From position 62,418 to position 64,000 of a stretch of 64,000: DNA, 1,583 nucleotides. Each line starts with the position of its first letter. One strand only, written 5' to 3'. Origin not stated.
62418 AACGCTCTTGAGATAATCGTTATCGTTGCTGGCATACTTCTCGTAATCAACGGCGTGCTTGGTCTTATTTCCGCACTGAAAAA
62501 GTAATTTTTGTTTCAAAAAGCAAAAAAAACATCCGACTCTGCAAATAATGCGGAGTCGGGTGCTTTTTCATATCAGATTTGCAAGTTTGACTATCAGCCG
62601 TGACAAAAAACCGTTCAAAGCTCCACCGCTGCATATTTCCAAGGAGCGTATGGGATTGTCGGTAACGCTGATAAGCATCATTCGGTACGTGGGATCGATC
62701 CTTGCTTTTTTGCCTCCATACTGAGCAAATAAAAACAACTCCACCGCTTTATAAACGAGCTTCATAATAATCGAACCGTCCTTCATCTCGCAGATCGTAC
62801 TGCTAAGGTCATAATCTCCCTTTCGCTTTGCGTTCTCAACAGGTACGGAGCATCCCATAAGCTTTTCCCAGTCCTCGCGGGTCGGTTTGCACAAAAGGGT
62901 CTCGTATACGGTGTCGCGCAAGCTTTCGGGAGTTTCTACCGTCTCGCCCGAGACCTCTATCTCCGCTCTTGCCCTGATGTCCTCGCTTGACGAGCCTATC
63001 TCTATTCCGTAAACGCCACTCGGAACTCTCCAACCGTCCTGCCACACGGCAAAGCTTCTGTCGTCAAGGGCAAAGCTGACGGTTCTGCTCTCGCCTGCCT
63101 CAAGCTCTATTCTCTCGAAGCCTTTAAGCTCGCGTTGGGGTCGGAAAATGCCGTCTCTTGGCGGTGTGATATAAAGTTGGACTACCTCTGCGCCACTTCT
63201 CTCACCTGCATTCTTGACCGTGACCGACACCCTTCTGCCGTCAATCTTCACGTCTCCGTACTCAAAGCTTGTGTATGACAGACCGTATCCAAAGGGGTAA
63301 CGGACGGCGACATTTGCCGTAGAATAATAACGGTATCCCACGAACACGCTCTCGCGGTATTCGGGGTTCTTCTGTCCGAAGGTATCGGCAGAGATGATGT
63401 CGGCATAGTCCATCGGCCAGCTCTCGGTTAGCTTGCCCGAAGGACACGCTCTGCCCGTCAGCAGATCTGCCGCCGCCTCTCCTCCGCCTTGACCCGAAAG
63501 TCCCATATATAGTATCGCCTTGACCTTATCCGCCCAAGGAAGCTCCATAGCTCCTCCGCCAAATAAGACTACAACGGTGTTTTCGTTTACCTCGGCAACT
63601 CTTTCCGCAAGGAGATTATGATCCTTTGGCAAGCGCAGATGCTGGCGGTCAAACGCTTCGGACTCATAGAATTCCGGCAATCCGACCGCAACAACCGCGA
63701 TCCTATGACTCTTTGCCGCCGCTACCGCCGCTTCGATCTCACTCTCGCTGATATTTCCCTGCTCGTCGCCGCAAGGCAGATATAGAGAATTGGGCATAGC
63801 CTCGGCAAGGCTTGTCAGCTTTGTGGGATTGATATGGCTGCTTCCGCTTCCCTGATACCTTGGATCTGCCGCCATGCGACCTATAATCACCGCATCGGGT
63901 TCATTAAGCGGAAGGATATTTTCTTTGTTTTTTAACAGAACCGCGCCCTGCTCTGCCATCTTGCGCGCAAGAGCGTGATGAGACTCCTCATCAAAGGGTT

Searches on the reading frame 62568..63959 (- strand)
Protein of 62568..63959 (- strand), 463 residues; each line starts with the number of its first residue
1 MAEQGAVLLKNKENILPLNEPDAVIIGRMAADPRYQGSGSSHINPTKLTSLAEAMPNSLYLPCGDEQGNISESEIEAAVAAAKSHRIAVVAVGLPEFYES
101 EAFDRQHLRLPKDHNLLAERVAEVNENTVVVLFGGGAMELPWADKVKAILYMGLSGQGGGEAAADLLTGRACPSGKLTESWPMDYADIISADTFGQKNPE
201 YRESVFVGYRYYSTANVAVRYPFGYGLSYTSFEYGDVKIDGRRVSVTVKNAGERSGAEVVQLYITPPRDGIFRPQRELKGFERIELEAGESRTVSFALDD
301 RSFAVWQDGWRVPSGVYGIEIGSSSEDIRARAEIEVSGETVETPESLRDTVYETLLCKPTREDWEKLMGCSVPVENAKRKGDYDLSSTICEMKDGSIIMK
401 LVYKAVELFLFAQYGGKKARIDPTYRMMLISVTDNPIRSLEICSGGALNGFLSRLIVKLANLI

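Call 41: search_protein_families(library=pfam, proteins=[window:62568-63959:-], max_evalue=0.001)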
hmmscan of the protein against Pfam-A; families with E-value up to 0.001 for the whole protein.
window:62568-63959:- (463 aa): 2 families
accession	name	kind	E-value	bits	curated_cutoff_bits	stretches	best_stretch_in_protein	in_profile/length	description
PF01915.27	Glyco_hydro_3_C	-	3.2e-47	161.5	31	1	7-229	2-200/200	Glycosyl hydrolase family 3 C-terminal domain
PF14310.12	Fn3-like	-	1.7e-23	83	25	1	258-325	1-71/71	Fibronectin type III-like domain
